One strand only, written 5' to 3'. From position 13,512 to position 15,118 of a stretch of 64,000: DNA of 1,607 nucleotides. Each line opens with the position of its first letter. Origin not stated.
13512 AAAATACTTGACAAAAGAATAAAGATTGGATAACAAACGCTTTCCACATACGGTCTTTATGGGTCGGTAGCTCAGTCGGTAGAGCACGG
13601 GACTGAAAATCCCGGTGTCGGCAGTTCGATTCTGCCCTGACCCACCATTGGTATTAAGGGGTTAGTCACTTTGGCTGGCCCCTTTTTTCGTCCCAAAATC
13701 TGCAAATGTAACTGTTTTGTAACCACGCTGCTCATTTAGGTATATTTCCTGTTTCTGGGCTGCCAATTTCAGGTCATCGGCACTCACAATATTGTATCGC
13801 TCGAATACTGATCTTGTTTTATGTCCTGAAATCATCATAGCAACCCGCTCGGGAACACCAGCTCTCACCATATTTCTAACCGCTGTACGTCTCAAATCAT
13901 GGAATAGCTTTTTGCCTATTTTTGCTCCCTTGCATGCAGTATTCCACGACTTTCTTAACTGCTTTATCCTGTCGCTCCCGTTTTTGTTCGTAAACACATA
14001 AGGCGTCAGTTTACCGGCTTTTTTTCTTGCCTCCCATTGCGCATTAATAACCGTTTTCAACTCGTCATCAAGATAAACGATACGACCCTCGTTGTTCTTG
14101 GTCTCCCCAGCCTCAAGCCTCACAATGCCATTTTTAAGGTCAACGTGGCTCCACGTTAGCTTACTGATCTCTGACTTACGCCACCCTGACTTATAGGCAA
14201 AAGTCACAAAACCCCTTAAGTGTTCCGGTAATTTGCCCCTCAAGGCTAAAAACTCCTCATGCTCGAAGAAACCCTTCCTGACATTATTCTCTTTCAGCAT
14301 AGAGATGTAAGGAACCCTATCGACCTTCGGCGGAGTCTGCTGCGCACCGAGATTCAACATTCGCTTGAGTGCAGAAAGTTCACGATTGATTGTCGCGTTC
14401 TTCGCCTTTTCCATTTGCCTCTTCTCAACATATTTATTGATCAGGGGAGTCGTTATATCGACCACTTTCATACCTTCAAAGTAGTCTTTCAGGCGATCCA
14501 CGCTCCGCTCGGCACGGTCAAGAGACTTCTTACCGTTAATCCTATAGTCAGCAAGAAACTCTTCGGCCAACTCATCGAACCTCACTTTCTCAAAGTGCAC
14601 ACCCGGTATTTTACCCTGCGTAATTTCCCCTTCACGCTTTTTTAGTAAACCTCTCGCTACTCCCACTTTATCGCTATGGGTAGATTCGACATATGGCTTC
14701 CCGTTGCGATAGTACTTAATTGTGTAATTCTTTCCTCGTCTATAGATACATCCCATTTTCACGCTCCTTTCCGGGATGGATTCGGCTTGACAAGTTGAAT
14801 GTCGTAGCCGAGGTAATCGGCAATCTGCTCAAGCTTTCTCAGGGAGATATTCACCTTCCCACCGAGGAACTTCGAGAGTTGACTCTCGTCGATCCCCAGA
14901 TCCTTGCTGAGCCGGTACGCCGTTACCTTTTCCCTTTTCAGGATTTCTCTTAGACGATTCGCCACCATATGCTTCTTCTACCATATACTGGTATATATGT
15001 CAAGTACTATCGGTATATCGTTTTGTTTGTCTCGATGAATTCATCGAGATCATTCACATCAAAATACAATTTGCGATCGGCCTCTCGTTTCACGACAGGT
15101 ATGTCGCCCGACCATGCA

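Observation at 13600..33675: Integrative island of about 20 kb at tRNA-Phe, bounded by a 51-bp perfect / about 87-bp imperfect direct repeat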

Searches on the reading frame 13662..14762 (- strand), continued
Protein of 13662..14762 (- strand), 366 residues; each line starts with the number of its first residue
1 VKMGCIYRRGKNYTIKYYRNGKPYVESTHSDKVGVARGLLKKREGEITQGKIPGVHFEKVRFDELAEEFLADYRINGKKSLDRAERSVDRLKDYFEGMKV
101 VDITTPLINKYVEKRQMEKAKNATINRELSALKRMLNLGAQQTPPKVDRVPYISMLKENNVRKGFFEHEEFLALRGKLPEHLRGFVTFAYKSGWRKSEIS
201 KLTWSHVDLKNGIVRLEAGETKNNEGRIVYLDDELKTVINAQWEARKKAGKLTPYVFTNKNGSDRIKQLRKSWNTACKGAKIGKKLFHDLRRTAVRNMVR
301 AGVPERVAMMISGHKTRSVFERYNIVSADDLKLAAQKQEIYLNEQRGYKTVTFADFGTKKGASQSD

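Call 78: find_homologous_proteins(query=window:13662-14756:-, max_evalue=1e-60)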
Query window:13662-14756:- (364 aa): 6742 proteins with E <= 1e-60 among 8000 candidates; the best 120 are listed.
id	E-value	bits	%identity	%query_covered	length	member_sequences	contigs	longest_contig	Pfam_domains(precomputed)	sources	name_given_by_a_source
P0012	3.2e-186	636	78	99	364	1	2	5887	PF00589.28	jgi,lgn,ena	-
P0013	2.3e-184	630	78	99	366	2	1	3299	PF00589.28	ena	-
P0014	5.1e-181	619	100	77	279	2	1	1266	PF00589.28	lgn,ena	-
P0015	1.5e-170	585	73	99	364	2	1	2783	PF13102.13,PF00589.28,PF02899.24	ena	-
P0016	1.7e-168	578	70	100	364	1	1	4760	PF00589.28,PF02899.24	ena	-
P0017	2.9e-167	574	71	99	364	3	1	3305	PF00589.28,PF02899.24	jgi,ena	-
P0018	1.9e-166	571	70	100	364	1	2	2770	PF00589.28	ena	-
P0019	2.2e-166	571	71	99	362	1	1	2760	PF00589.28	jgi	jgi:integrase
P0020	4.2e-166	570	71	99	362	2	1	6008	PF00589.28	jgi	jgi:integrase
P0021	4.9e-166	570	70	99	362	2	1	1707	PF00589.28,PF02899.24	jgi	-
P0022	5.9e-165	566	70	100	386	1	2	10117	PF00589.28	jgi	jgi:integrase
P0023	1.4e-164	565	71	100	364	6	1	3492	PF00589.28,PF02899.24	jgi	jgi:integrase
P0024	3.9e-164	564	71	99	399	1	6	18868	PF00589.28,PF02899.24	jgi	-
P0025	7.3e-164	563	69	97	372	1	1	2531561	PF00589.28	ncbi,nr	ncbi:MAG: tyrosine-type recombinase/integrase [Deltaproteobacteria bacterium]|nr:MAG: tyrosine-type 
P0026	1.7e-163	562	69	100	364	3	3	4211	PF00589.28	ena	-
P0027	2.8e-163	561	69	100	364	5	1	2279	PF00589.28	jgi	jgi:integrase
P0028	4.1e-163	560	69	100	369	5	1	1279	PF00589.28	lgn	-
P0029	4.8e-163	560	69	100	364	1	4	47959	PF00589.28,PF02899.24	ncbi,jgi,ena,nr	ncbi:MAG TPA: site-specific integrase [Desulfatiglandales bacterium]|nr:site-specific integrase [Des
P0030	5.1e-163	560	72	94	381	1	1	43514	PF00589.28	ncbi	-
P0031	5.6e-163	560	68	100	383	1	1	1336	PF00589.28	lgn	-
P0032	6.8e-163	560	71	98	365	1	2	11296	PF00589.28,PF02899.24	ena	-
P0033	9.2e-163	559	70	99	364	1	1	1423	PF00589.28,PF02899.24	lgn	-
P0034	1.2e-162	559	70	99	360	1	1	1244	PF00589.28,PF02899.24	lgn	-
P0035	1.3e-162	559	68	100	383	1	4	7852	PF00589.28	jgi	jgi:integrase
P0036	1.4e-162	559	69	100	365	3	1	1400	PF00589.28,PF02899.24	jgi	jgi:integrase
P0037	1.4e-162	559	68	100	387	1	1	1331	PF00589.28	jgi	-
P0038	1.5e-162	559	69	100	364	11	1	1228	PF00589.28,PF02899.24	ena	-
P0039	5.9e-162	557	68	100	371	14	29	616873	PF00589.28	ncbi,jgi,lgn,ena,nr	ncbi:MAG: tyrosine-type recombinase/integrase [Desulfomonilia bacterium]|jgi:integrase|nr:site-speci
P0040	6.8e-162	556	69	99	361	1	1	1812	PF00589.28,PF02899.24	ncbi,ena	-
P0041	1.1e-161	556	64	100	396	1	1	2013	PF00589.28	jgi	jgi:integrase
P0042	2.1e-161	555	69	100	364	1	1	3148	PF00589.28,PF02899.24,PF24624.2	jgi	-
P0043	2.2e-161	555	70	99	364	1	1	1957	PF00589.28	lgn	-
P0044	2.3e-161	555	69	100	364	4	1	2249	PF00589.28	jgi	-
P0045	2.7e-161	554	70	100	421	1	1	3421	PF00589.28,PF02899.24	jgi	jgi:integrase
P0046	2.9e-161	554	71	97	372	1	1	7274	PF00589.28,PF02899.24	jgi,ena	-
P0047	3.5e-161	554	70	100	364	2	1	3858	PF00589.28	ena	-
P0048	3.7e-161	554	69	99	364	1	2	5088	PF00589.28,PF02899.24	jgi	-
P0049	4.0e-161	554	69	100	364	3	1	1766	PF00589.28,PF02899.24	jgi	-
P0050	5.7e-161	553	69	99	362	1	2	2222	PF00589.28,PF02899.24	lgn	-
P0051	6.0e-161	553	69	100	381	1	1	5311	PF00589.28,PF02899.24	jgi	-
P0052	6.0e-161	553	69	99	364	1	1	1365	PF00589.28,PF02899.24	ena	-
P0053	9.0e-161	553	69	99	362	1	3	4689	PF00589.28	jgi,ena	-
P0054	9.2e-161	553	69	100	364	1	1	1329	PF00589.28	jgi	jgi:integrase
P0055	1.0e-160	552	68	100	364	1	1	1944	PF00589.28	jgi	jgi:integrase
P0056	1.7e-160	552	70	99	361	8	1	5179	PF00589.28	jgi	-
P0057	2.7e-160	551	69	99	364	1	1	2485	PF00589.28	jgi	jgi:integrase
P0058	2.8e-160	551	70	99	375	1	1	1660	PF00589.28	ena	-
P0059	2.9e-160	551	68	100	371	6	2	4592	PF00589.28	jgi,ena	-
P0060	4.0e-160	551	66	100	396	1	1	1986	PF00589.28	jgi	jgi:integrase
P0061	5.3e-160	550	68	99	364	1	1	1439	PF00589.28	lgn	-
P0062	5.6e-160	550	70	98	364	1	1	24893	PF00589.28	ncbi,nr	ncbi:MAG: tyrosine-type recombinase/integrase [Deltaproteobacteria bacterium]|nr:tyrosine-type recom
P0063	5.6e-160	550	68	100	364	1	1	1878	PF00589.28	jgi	-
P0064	6.6e-160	550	68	100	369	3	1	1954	PF00589.28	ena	-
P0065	6.8e-160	550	70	99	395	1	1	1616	PF00589.28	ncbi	-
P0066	7.6e-160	550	69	100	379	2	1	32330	PF00589.28,PF02899.24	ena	-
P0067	1.0e-159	549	67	100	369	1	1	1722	PF00589.28,PF02899.24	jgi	-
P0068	1.1e-159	549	69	98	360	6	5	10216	PF00589.28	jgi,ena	-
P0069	1.2e-159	549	69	98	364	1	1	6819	PF00589.28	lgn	-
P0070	2.0e-159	548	72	94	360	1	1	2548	PF00589.28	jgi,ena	-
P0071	2.7e-159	548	71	97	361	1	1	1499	PF00589.28,PF02899.24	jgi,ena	-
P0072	2.7e-159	548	72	94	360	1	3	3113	PF00589.28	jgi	jgi:integrase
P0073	3.3e-159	547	72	94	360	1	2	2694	PF00589.28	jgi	jgi:integrase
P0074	3.5e-159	547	69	100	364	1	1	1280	PF00589.28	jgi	-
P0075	3.5e-159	547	68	99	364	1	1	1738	PF00589.28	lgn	-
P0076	3.5e-159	547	67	100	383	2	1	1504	PF00589.28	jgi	-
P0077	4.4e-159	547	69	99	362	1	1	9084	PF00589.28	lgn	-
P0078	6.0e-159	547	69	100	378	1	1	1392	PF00589.28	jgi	-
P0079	6.4e-159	547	70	97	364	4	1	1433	PF00589.28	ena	-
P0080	6.6e-159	547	72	94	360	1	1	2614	PF00589.28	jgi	jgi:integrase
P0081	6.7e-159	546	68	100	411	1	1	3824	PF00589.28,PF02899.24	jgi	-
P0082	7.4e-159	546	69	98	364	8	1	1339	PF00589.28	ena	-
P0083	9.5e-159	546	67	100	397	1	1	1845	PF00589.28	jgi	-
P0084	9.8e-159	546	67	100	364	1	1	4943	PF00589.28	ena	-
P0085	1.3e-158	546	67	100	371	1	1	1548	PF00589.28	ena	-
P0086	1.4e-158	545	72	94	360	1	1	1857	PF00589.28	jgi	jgi:integrase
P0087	1.5e-158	545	68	98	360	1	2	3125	PF00589.28,PF02899.24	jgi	-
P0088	1.8e-158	545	69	98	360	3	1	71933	PF00589.28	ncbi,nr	ncbi:MAG: tyrosine-type recombinase/integrase [Desulfobacterales bacterium]|nr:tyrosine-type recombi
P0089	2.1e-158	545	69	99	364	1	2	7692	PF00589.28,PF02899.24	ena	-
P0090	2.2e-158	545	72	94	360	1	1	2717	PF00589.28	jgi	jgi:integrase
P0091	2.4e-158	545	70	97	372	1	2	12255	PF00589.28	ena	-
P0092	2.9e-158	544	67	100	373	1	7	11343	PF00589.28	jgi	jgi:integrase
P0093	3.2e-158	544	68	99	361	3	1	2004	PF00589.28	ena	-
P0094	3.9e-158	544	69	99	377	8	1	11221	PF00589.28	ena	-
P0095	4.1e-158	544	66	99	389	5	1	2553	PF00589.28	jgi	jgi:integrase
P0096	5.0e-158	544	71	96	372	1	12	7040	PF00589.28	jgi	-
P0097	6.0e-158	543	69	99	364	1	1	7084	PF00589.28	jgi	jgi:integrase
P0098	6.0e-158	543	68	100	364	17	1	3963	PF00589.28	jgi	jgi:integrase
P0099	6.2e-158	543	68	98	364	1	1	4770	PF00589.28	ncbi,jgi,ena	-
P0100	6.5e-158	543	68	98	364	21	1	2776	PF00589.28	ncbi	-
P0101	7.8e-158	543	66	99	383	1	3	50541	PF00589.28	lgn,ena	-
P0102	8.4e-158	543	69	99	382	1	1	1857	PF00589.28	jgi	-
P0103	8.5e-158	543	71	97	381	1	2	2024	PF00589.28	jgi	-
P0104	9.4e-158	543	68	100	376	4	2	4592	PF00589.28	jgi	jgi:integrase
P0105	1.1e-157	543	65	100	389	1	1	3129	PF00589.28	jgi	jgi:integrase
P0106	1.2e-157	542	69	98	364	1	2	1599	PF00589.28,PF02899.24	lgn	-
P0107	1.2e-157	542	69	98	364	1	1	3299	PF00589.28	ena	-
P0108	1.3e-157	542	66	100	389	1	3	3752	PF00589.28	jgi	jgi:integrase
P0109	1.3e-157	542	67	98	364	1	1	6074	PF00589.28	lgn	-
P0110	1.5e-157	542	69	98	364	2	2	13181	PF00589.28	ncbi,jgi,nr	ncbi:MAG: site-specific integrase [Syntrophales bacterium]|jgi:integrase|nr:site-specific integrase 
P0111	1.7e-157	542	69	99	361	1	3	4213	PF00589.28,PF02899.24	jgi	-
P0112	1.7e-157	542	69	98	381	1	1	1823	PF00589.28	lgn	-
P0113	1.7e-157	542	68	100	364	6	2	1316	PF00589.28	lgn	-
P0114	2.3e-157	541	68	100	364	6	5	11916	PF00589.28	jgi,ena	-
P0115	2.6e-157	541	70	98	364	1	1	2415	PF00589.28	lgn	-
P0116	2.7e-157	541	69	100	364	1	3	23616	PF00589.28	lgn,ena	-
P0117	3.2e-157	541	67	100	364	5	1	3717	PF00589.28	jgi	-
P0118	4.2e-157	541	69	99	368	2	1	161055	PF00589.28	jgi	jgi:integrase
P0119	5.2e-157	540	67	100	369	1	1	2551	PF00589.28,PF02899.24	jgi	-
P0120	5.4e-157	540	67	99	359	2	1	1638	PF00589.28,PF02899.24,PF24624.2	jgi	-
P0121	5.5e-157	540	67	100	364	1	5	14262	PF00589.28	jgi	jgi:integrase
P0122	5.6e-157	540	69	99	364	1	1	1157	PF00589.28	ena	-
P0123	6.1e-157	540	71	94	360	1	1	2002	PF00589.28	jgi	jgi:integrase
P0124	6.3e-157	540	71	94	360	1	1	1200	PF00589.28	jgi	jgi:integrase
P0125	6.9e-157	540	70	94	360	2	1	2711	PF00589.28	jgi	-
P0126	7.6e-157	540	69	99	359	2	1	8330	PF00589.28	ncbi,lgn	-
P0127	7.9e-157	540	69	98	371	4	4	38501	PF00589.28,PF02899.24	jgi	jgi:integrase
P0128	8.8e-157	540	68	99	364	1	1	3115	PF00589.28,PF02899.24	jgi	-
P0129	1.0e-156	539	69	99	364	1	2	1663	PF00589.28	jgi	jgi:integrase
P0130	1.1e-156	539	69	99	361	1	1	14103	PF00589.28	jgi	-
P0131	1.1e-156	539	68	99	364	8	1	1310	PF00589.28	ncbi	-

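Call 79: find_encoding_contigs(protein=P0030, flank=10000, max_places=2)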
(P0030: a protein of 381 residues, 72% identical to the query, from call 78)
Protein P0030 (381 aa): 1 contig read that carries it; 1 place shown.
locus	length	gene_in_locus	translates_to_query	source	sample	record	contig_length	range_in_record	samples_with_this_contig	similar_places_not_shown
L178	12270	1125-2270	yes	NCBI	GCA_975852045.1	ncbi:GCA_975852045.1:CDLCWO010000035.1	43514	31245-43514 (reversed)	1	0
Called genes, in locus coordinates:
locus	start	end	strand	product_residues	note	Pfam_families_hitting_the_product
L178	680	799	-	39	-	-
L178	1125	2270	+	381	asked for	PF00589:Phage_integrase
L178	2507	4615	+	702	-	PF12867:DinB_2, PF03781:FGE-sulfatase, PF13489:Methyltransf_23, PF08241:Methyltransf_11, PF13649:Methyltransf_25 (faint), PF13847:Methyltransf_31 (faint), PF08242:Methyltransf_12 (weak)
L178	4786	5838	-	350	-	-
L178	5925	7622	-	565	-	PF16949:ABC_tran_2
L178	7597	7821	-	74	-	-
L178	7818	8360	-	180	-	PF00005:ABC_tran, PF13304:AAA_21 (faint)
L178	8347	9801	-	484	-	PF01841:Transglut_core, PF13471:Transglut_core3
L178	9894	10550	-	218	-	PF01876:RNase_P_p30 (weak), PF02811:PHP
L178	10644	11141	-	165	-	PF02577:BFN_dom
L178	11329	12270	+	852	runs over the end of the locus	PF27464:PlsB_N, PF01553:Acyltransferase, PF19277:GPAT_C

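Call 80: find_encoding_contigs(protein=P0025, flank=10000, max_places=2)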
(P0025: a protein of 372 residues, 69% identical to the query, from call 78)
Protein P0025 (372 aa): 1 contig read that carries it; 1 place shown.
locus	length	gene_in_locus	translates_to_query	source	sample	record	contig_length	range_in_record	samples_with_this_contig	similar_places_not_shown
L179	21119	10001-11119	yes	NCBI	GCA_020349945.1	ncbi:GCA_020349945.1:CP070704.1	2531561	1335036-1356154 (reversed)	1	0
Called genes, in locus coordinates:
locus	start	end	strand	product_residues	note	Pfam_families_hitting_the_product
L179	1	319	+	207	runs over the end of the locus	PF02223:Thymidylate_kin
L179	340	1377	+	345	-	PF13177:DNA_pol3_delta2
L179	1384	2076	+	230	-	PF04468:PSP1, PF28472:PSP1_3rd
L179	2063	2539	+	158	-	PF00133:tRNA-synt_1, PF01406:tRNA-synt_1e, PF09334:tRNA-synt_1g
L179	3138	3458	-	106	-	PF01588:tRNA_bind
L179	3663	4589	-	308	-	PF13485:Peptidase_MA_2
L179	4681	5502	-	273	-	PF00561:Abhydrolase_1, PF12146:Hydrolase_4, PF12697:Abhydrolase_6 (weak)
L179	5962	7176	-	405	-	PF04879:Molybdop_Fe4S4, PF00384:Molybdopterin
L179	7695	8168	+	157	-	-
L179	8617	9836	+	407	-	PF02321:OEP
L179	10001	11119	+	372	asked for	PF00589:Phage_integrase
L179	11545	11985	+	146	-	-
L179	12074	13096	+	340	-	PF03843:Slp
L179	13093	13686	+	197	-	PF13505:OMP_b-brl (weak)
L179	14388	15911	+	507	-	PF00149:Metallophos, PF18911:PKD_4, PF22352:K319L-like_PKD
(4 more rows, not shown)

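Call 81: find_encoding_contigs(protein=P0039, flank=10000, max_places=4)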
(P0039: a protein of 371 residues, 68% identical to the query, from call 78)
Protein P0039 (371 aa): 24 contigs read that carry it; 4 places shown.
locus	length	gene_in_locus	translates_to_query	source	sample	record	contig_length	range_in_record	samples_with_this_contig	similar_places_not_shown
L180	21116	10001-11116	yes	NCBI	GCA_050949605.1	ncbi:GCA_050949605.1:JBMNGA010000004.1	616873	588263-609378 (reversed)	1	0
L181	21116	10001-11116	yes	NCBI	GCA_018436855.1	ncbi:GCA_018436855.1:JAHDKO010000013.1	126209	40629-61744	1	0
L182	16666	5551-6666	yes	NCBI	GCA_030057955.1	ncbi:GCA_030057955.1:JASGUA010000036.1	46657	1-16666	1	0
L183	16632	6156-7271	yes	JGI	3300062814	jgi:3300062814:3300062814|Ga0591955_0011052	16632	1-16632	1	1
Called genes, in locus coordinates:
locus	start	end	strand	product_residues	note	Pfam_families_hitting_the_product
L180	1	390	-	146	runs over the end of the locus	PF01741:MscL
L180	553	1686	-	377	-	PF05736:OprF, PF13505:OMP_b-brl, PF02412:TSP_3 (faint), PF05359:DUF748 (faint), PF00691:OmpA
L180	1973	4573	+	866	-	PF13426:PAS_9, PF08447:PAS_3, PF00989:PAS, PF08448:PAS_4, PF13426:PAS_9, PF00989:PAS, PF08448:PAS_4, PF13426:PAS_9, +6 more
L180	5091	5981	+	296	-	-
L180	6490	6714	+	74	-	PF12728:HTH_17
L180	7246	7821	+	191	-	-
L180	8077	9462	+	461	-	PF00270:DEAD, PF04851:ResIII, PF00271:Helicase_C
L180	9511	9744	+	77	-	PF12728:HTH_17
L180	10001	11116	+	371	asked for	PF00589:Phage_integrase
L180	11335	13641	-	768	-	PF00343:Phosphorylase, PF28476:GlgP_C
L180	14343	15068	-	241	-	PF07719:TPR_2 (faint), PF13174:TPR_6 (faint), PF13432:TPR_16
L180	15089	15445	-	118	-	PF00691:OmpA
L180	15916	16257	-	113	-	PF26549:Tricorn_N (faint), PF26550:Tricorn_2nd (faint), PF07676:PD40 (weak)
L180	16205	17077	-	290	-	PF04052:TolB_N (weak), PF07676:PD40 (faint), PF26549:Tricorn_N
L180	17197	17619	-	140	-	PF13103:TonB_2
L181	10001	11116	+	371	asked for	PF00589:Phage_integrase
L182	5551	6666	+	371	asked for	PF00589:Phage_integrase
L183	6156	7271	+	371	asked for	PF00589:Phage_integrase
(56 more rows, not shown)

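Call 103: search_dna_similar(query=window:13662-14756:-, collection=phages, mode=protein, max_rows=8)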
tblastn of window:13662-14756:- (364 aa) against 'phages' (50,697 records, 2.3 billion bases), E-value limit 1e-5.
Records with a match: 366; places in all: 369; records where one place covers at least 80% of the query: 198.
Best place of each record, by identity: <60% 366.
By first word of the organism name: Salmonella 71; Burkholderia 51; Ralstonia 40; Pseudomonas 34; Escherichia 32; Enterobacteria 15; Bacteriophage 13; Klebsiella 13; Mycobacterium 12; Shigella 11; and 35 more.
By host as written in the record: - 41; Ralstonia solanacearum 24; Burkholderia sp. 17; Burkholderia pseudomallei 15; Escherichia coli 14; Salmonella sp. 11; Salmonella enterica 11; Mycobacterium smegmatis mc2 155 11; and 136 more.
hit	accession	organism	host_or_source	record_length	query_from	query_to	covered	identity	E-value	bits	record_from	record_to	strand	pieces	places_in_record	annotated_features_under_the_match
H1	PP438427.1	Synechococcus phage Ssp-JY37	Synechococcus sp.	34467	19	362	95%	28.5%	1e-26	117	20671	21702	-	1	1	hypothetical protein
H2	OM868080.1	Synechococcus phage Yong-L1-251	Synechococcus sp. PCC 7002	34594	19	362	95%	28.5%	1e-26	117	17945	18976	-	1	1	integrase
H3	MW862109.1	Pseudomonas phage Medea1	Pseudomonas syringae pv. tomato Pst235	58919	2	348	95%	27.5%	4e-28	121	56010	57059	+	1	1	integrase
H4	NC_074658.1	Pseudomonas phage Medea1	Pseudomonas syringae pv. tomato Pst235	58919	2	348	95%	27.5%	4e-28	121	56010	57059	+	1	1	integrase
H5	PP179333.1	Pseudomonas phage Cruim01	Pseudomonas syringae CC1557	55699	2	348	95%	27.5%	6e-28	120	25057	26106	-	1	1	integrase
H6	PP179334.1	Pseudomonas phage Aurca01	Pseudomonas syringae CC1557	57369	2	348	95%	27.5%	6e-28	120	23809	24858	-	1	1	integrase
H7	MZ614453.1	Salmonella phage MS2 LVA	Salmonella sp.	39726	3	335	91%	28.6%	3e-21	101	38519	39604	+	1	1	record has no annotation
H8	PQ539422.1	Proteus phage vB_BPM-V3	Proteus mirabilis BPM-3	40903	3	329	90%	28.8%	2e-21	102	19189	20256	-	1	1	integrase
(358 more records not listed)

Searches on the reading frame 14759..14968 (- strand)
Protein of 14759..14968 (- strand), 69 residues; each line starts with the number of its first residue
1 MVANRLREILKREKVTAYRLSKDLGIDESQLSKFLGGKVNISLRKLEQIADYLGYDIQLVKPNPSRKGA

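Call 6: search_protein_families(library=pfam, proteins=[window:14759-14968:-], max_evalue=0.01)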
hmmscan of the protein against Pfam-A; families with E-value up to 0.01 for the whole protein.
window:14759-14968:- (69 aa): 6 families
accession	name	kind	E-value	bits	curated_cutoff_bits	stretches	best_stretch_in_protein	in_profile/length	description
PF13443.12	HTH_26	-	1.3e-11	44.9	22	1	5-57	1-54/63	Cro/C1-type HTH DNA-binding domain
PF12844.13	HTH_19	-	1.7e-08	34.7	30.2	1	4-58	2-56/64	Helix-turn-helix domain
PF01381.28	HTH_3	-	7.7e-08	32.7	23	1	6-58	1-53/55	Helix-turn-helix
PF13560.12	HTH_31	-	7.7e-06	26.6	27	1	4-56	4-57/64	Helix-turn-helix domain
PF13744.12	HTH_37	-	0.00024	21.3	27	1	4-59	21-77/80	Helix-turn-helix domain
PF20317.4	HTH_60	-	0.0033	18.2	24.1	1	3-50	7-54/140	Helix-turn-helix domain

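Call 41: search_protein_families(library=phrogs, proteins=[window:14759-14968:-], max_evalue=0.001)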
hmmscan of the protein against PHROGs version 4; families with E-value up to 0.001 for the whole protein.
window:14759-14968:- (69 aa): 14 families
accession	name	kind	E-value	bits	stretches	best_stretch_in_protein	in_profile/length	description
phrog_4583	-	transcription regulation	8e-10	39.6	1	2-57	11-66/81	transcriptional repressor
phrog_8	-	transcription regulation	1e-09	39.3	1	1-55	76-130/346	transcriptional regulator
phrog_3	-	transcription regulation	2.1e-07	32.1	1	1-59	88-145/430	transcriptional repressor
phrog_2967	-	transcription regulation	6.6e-07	30.1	1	3-54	12-63/225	transcriptional regulator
phrog_4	-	transcription regulation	5.3e-06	26.7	1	3-57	138-188/400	transcriptional repressor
phrog_2439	-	transcription regulation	5.9e-06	26.4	1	4-57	10-63/367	transcriptional regulator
phrog_1728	-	transcription regulation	1.8e-05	24.9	1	3-54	5-56/380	transcriptional regulator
phrog_2328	-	transcription regulation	2.9e-05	24.8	1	2-57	16-71/128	transcriptional repressor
phrog_8522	-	DNA, RNA and nucleotide metabolism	8.9e-05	23.9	1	2-62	8-68/71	HTH DNA binding protein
phrog_1373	-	transcription regulation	9.5e-05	23.4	1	6-62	68-124/166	transcriptional regulator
phrog_4779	-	transcription regulation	0.00018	22.9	1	1-54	2-57/98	transcriptional regulator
phrog_27318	-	unknown function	0.00021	21.6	1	4-57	7-59/289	-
phrog_147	-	transcription regulation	0.00045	21.5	1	2-50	5-54/100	transcriptional regulator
phrog_36988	-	unknown function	0.0006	21.3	1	3-57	12-62/105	-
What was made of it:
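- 14759..14968 (-): XRE/Cro-type HTH regulator. PF13443 and PF01381 (call 6); PHROG repressor families (call 41).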
